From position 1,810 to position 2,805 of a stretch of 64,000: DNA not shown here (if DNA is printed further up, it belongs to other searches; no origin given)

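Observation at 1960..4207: Eukaryote/archaea-type mcm5U34 wobble-modification pair (Elp3 + Trm9-like) as head-to-head genes with overlapping start codons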

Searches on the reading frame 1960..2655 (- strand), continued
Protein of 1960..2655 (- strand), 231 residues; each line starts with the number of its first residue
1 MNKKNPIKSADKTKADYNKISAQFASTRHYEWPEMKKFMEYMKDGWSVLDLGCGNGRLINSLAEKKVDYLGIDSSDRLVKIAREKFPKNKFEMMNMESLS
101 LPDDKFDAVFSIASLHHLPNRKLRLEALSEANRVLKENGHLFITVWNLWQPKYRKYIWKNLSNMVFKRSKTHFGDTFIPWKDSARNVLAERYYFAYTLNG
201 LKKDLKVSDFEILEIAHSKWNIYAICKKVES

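Call 31: fold_search(model_id=the predicted structure, library=pdb)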
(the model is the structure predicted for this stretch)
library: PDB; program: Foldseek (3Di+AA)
matches with E <= 10: 1975; with E <= 0.001: 1542
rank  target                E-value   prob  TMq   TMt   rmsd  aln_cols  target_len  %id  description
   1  5cm2_Z                2.8e-19  1.00  0.69  0.86   3.9       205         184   28  Structure of Y. lipolytica Trm9-Trm112 complex, a methyltransferase modifying U34 in the anticodon loop of some tRNAs (released 2015-10-21)
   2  3sm3                  4.8e-17  1.00  0.72  0.78   3.1       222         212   22  Crystal Structure of SAM-dependent methyltransferases Q8PUK2_METMA from Methanosarcina mazei. Northeast Structural Genom (released 2011-07-20)
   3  2avn_A                3.0e-15  1.00  0.72  0.68   4.0       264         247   22  CRYSTAL STRUCTURE OF A UBIQUINONE/MENAQUINONE BIOSYNTHESIS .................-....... PROTEIN (TM1389) FROM THERMOTOGA  (released 2005-10-18)
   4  3l8d                  8.2e-15  1.00  0.63  0.71   4.2       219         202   19  Crystal structure of methyltransferase from Bacillus Thuringiensis (released 2010-01-12)
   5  3d2l_A                9.9e-15  1.00  0.66  0.64   7.9       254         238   17  Crystal structure of SAM-dependent methyltransferase (ZP_00538691.1) from EXIGUOBACTERIUM SP. 255-15 at 1.90 A resolut (released 2008-05-20)
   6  3g5l_B                2.6e-14  1.00  0.60  0.65   5.7       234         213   17  Crystal structure of putative S-adenosylmethionine dependent methyltransferase from Listeria monocytogenes (released 2009-02-17)
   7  1ve3_A                3.5e-14  1.00  0.63  0.68   6.5       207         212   22  Crystal structure of PH0226 protein from Pyrococcus horikoshii OT3 (released 2005-05-24)
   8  3d2l_C                4.5e-14  1.00  0.68  0.65   5.6       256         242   17  Crystal structure of SAM-dependent methyltransferase (ZP_00538691.1) from EXIGUOBACTERIUM SP. 255-15 at 1.90 A resolut (released 2008-05-20)
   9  2p8j_B                4.8e-14  1.00  0.64  0.71   3.8       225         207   19  Crystal structure of S-adenosylmethionine-dependent methyltransferase (NP_349143.1) from Clostridium acetobutylicum at (released 2007-04-24)
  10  3e8s                  1.0e-13  1.00  0.69  0.72   4.7       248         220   16  Crystal structure of Putative SAM Dependent Methyltransferase in Complex with SAH (NP_744700.1) from PSEUDOMONAS PUTIDA  (released 2008-09-02)
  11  6f5z_B                1.2e-13  1.00  0.66  0.67   5.9       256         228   14  Complex between the Haloferax volcanii Trm112 methyltransferase activator and the Hvo_0019 putative methyltransferase (released 2018-07-11)
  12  3ccf_A                1.4e-13  1.00  0.61  0.59   6.5       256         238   18  Crystal structure of putative methyltransferase (YP_321342.1) from Anabaena variabilis ATCC 29413 at 1.90 A resolution (released 2008-03-11)
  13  3e23                  1.8e-13  1.00  0.67  0.78   4.4       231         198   19  Crystal structure of the RPA2492 protein in complex with SAM from Rhodopseudomonas palustris, Northeast Structural Genom (released 2008-09-30)
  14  3h2b_A                2.1e-13  1.00  0.63  0.74   4.3       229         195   18  Crystal structure of the SAM-dependent methyltransferase cg3271 from Corynebacterium glutamicum in complex with S-aden (released 2009-04-28)
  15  7ezg                  2.2e-13  1.00  0.67  0.57   5.3       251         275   14  The structure of the human METTL6 enzyme in complex with SAH (released 2022-01-12)
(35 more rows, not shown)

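Call 34: search_solved_structures(query=A1, max_evalue=1e-8, show_alignments=1)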
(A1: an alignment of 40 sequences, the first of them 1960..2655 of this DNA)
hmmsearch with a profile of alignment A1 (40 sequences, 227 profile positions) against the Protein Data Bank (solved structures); distinct sequences matched with E-value up to 1e-8: 57.
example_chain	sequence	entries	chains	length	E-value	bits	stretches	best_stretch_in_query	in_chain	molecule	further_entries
5cm2_Z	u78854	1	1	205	9.3e-29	103.6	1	25-226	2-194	TRNA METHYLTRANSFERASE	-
1ve3_A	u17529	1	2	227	1.3e-20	77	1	17-148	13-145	hypothetical protein PH0226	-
3sm3_A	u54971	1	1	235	2.2e-20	76.2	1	37-211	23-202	SAM-dependent methyltransferases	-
3l8d_A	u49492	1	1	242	6.9e-19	71.3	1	35-144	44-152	Methyltransferase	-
5wp5_A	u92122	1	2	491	1.8e-17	66.7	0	42-145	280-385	Phosphomethylethanolamine N-methyltransferase 2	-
5wp4_A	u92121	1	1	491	3.8e-17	65.6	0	40-144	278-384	Phosphoethanolamine N-methyltransferase 1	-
3ccf_A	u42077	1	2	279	5.4e-16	61.9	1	30-143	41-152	Cyclopropane-fatty-acyl-phospholipid synthase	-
3bus_A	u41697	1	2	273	5.9e-16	61.7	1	42-146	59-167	Methyltransferase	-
2avn_A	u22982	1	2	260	6.7e-16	61.6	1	15-180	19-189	ubiquinone/menaquinone biosynthesis methyltransferase-related protein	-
6uak_A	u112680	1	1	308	1.5e-15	60.5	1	42-141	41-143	SAM dependent methyltransferase LahSB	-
4iv8_A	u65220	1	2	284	6e-15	58.5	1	41-165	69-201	Phosphoethanolamine N-methyltransferase,putative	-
6uv6_A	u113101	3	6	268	2.2e-14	56.6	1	44-144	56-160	D-glucose O-methyltransferase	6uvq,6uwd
3dtn_A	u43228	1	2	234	5e-14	55.4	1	10-168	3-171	Putative Methyltransferase MM_2633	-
5gm1_A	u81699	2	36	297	2.8e-13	53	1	43-143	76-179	O-methylransferase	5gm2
3cgg_A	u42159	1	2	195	3.4e-13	52.7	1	23-143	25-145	SAM-dependent methyltransferase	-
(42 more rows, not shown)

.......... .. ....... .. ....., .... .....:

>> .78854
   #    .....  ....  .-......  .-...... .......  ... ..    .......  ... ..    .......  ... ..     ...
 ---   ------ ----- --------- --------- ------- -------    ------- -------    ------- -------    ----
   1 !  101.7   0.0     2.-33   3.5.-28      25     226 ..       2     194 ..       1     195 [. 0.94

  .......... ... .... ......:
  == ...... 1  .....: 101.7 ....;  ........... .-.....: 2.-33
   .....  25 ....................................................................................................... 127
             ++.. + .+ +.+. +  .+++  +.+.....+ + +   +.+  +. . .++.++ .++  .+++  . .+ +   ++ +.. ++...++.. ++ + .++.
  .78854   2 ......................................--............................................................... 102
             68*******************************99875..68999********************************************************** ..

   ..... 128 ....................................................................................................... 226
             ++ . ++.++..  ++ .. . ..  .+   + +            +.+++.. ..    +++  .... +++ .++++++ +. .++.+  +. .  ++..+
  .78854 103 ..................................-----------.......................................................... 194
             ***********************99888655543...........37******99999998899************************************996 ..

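Call 47: find_encoding_contigs(protein=P0036, flank=6000, max_places=2)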
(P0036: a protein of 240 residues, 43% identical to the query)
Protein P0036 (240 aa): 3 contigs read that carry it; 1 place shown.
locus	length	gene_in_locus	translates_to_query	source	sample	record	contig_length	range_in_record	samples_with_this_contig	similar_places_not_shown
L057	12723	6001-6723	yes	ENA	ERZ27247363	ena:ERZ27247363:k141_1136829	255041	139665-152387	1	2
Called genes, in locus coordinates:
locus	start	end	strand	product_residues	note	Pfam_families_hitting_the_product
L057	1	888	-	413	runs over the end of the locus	PF00464:SHMT, PF00155:Aminotran_1_2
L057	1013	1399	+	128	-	-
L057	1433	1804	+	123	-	-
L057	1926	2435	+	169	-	-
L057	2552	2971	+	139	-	-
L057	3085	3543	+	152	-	-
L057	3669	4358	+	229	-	PF10648:Gmad2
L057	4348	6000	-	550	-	PF04055:Radical_SAM, PF16199:Radical_SAM_C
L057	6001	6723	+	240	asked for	PF01209:Ubie_methyltran (weak), PF13489:Methyltransf_23, PF02353:CMAS (weak), PF07021:MetW, PF13847:Methyltransf_31, PF08241:Methyltransf_11, PF08242:Methyltransf_12, PF13649:Methyltransf_25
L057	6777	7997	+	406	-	PF26514:DUF8173 (weak)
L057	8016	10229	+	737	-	PF02880:PGM_PMM_III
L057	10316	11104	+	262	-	PF01177:Asp_Glu_race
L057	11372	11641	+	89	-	-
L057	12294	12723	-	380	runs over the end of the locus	PF00579:tRNA-synt_1b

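Call 66: find_encoding_contigs(protein=P0107, flank=3500, max_places=1)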
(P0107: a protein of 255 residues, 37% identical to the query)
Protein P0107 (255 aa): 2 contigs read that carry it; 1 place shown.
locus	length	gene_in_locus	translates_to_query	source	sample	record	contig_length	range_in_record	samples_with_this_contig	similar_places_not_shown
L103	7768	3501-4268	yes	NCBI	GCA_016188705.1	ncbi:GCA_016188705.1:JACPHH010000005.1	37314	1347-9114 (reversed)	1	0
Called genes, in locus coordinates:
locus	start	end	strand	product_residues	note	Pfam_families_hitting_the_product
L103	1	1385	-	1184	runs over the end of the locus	-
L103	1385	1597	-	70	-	-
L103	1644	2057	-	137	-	PF13673:Acetyltransf_10 (weak)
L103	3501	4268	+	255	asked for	PF01209:Ubie_methyltran, PF13489:Methyltransf_23, PF07021:MetW (weak), PF13649:Methyltransf_25 (weak), PF13847:Methyltransf_31 (weak), PF08241:Methyltransf_11, PF08242:Methyltransf_12, PF13649:Methyltransf_25, +1 more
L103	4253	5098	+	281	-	PF03808:Glyco_tran_WecG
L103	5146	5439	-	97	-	-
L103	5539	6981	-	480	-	PF02934:GatB_N, PF02637:GatB_Yqey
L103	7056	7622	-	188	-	PF01121:CoaE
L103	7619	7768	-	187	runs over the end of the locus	-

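Call 67: find_encoding_contigs(protein=P0033, flank=3500, max_places=1)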
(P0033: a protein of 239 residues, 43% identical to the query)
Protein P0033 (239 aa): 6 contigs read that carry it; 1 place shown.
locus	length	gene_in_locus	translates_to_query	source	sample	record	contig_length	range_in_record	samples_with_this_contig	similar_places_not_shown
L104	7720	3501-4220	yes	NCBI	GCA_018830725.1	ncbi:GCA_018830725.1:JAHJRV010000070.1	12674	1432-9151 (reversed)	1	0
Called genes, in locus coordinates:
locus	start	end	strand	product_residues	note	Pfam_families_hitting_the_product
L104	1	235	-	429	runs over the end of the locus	PF14239:RRXRR, PF01844:HNH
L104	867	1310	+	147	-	-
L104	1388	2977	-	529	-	PF04055:Radical_SAM, PF16199:Radical_SAM_C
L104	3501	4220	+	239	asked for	PF01209:Ubie_methyltran, PF02353:CMAS, PF13489:Methyltransf_23, PF07021:MetW, PF13847:Methyltransf_31, PF08241:Methyltransf_11, PF08242:Methyltransf_12, PF13649:Methyltransf_25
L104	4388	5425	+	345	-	PF02729:OTCace_N, PF00185:OTCace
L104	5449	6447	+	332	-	PF02729:OTCace_N, PF00185:OTCace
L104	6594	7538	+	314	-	PF00696:AA_kinase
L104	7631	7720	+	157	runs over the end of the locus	PF01988:VIT1 (weak)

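Call 68: find_encoding_contigs(protein=P0066, flank=3500, max_places=1)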
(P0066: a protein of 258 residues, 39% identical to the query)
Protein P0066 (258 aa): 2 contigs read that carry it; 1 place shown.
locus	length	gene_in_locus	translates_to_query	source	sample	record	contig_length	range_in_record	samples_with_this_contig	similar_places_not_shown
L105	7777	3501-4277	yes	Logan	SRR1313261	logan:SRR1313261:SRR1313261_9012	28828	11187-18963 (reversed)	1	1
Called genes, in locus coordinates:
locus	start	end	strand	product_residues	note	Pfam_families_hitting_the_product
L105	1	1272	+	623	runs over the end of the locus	PF13292:DXP_synthase_N, PF00456:Transketolase_N (faint), PF02775:TPP_enzyme_C (weak), PF02779:Transket_pyr, PF02780:Transketolase_C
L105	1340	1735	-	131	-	PF00293:NUDIX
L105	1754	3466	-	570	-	PF04055:Radical_SAM, PF16199:Radical_SAM_C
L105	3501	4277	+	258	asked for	PF01209:Ubie_methyltran, PF13489:Methyltransf_23, PF02353:CMAS (weak), PF07021:MetW (weak), PF13847:Methyltransf_31, PF08241:Methyltransf_11, PF08242:Methyltransf_12, PF13649:Methyltransf_25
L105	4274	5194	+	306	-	PF02568:ThiI, PF03054:tRNA_Me_trans (faint), PF18297:NFACT-R_2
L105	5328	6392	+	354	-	-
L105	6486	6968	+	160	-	PF01569:PAP2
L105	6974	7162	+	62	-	-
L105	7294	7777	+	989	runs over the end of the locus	PF00005:ABC_tran (faint), PF02463:SMC_N (faint), PF03193:RsgA_GTPase (faint), PF13304:AAA_21 (faint), PF13476:AAA_23 (faint), PF13555:AAA_29 (faint), PF17760:UvrA_inter, PF17755:UvrA_DNA-bind, +2 more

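Call 69: find_encoding_contigs(protein=P0073, flank=3500, max_places=1)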
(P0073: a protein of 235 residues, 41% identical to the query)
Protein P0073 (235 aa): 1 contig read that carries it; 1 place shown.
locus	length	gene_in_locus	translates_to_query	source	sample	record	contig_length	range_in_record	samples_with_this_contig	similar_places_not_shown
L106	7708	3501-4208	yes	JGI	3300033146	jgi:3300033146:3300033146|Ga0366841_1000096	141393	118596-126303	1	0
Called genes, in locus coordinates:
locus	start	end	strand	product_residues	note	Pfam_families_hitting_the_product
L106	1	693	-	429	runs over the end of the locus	PF04715:, PF00425:Chorismate_bind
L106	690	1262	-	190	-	PF00117:GATase, PF07722:Peptidase_C26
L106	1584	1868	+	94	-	-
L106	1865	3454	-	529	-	PF04055:Radical_SAM, PF16199:Radical_SAM_C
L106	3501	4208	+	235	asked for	PF13489:Methyltransf_23, PF07021:MetW, PF13847:Methyltransf_31, PF08241:Methyltransf_11, PF08242:Methyltransf_12 (weak), PF13649:Methyltransf_25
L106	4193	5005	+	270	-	PF22882:GT-D-like (faint), PF03808:Glyco_tran_WecG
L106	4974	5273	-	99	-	-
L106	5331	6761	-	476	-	PF02934:GatB_N, PF02637:GatB_Yqey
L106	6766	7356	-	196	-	PF01121:CoaE, PF13238:AAA_18 (weak)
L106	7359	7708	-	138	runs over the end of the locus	-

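Call 70: find_encoding_contigs(protein=P0058, flank=3500, max_places=1)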
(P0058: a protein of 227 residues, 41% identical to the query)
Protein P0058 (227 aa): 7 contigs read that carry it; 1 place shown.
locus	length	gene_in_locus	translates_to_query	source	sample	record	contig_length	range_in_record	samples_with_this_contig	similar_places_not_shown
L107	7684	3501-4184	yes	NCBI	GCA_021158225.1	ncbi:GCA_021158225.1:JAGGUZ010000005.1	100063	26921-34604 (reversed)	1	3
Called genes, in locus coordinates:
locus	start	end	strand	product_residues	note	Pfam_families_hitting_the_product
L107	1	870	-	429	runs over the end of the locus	PF04715:, PF00425:Chorismate_bind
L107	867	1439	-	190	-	PF00117:GATase, PF07722:Peptidase_C26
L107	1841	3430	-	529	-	PF04055:Radical_SAM, PF16199:Radical_SAM_C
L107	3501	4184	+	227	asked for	PF01209:Ubie_methyltran, PF13489:Methyltransf_23, PF05175:MTS (weak), PF07021:MetW, PF13847:Methyltransf_31, PF08241:Methyltransf_11, PF08242:Methyltransf_12, PF13649:Methyltransf_25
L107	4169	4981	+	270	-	PF03808:Glyco_tran_WecG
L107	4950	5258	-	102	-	-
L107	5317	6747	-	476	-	PF02934:GatB_N, PF02637:GatB_Yqey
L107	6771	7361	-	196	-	PF01121:CoaE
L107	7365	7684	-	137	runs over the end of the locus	-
